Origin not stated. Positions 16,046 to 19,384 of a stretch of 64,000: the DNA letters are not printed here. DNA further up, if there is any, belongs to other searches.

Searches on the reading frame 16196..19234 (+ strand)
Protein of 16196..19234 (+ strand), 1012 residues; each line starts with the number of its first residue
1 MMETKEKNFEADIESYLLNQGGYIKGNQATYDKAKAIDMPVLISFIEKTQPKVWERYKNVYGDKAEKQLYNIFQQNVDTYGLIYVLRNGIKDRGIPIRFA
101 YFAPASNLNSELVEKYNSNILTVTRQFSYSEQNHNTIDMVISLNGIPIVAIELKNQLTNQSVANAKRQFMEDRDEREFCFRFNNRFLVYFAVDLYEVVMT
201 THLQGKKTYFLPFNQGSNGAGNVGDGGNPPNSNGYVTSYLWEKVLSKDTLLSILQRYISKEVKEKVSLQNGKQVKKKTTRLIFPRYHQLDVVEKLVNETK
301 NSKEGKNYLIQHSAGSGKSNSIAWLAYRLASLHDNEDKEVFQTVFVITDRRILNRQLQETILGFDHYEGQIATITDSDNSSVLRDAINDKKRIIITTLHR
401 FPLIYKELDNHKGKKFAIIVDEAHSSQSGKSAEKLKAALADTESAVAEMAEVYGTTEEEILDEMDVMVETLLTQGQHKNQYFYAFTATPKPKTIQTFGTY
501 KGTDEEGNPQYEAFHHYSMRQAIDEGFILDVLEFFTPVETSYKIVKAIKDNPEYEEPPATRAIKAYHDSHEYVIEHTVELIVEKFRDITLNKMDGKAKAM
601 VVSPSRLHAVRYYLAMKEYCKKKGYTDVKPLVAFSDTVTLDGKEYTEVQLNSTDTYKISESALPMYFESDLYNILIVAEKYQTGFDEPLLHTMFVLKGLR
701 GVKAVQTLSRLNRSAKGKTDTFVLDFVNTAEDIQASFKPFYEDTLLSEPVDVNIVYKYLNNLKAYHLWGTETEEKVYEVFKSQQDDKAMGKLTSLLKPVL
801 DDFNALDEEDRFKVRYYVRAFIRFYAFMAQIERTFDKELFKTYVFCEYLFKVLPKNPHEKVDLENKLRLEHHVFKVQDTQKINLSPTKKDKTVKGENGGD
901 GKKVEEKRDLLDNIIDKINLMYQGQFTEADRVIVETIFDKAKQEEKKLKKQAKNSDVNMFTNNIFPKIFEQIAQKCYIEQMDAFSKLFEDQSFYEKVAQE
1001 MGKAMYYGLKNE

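Call 12: search_protein_families(library=pfam, proteins=[window:16196-19234:+])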
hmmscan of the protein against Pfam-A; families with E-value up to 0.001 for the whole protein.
window:16196-19234:+ (1012 aa): 6 families
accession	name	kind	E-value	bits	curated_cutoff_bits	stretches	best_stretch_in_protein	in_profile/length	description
PF18766.7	SWI2_SNF2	-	6.4e-21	75.5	26.7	1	287-441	1-145/221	SWI2/SNF2 ATPase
PF04851.21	ResIII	-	3.8e-15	56.6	22.5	1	284-438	4-149/164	Type III restriction enzyme, res subunit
PF04313.20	HSDR_N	-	1.4e-12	48.4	25.1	1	115-206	106-196/198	Type I restriction enzyme R protein N terminus (HSDR_N)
PF00270.35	DEAD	-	5.7e-11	42.9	26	1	303-495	12-165/167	DEAD/DEAH box helicase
PF22679.2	T1R_D3-like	-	6.1e-07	30.4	27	1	672-725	101-155/158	Type I restriction enzyme subunit R domain 3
PF25199.1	nSTAND_NTPase5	-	0.00041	20.6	34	0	286-341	19-74/145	Novel STAND NTPase 5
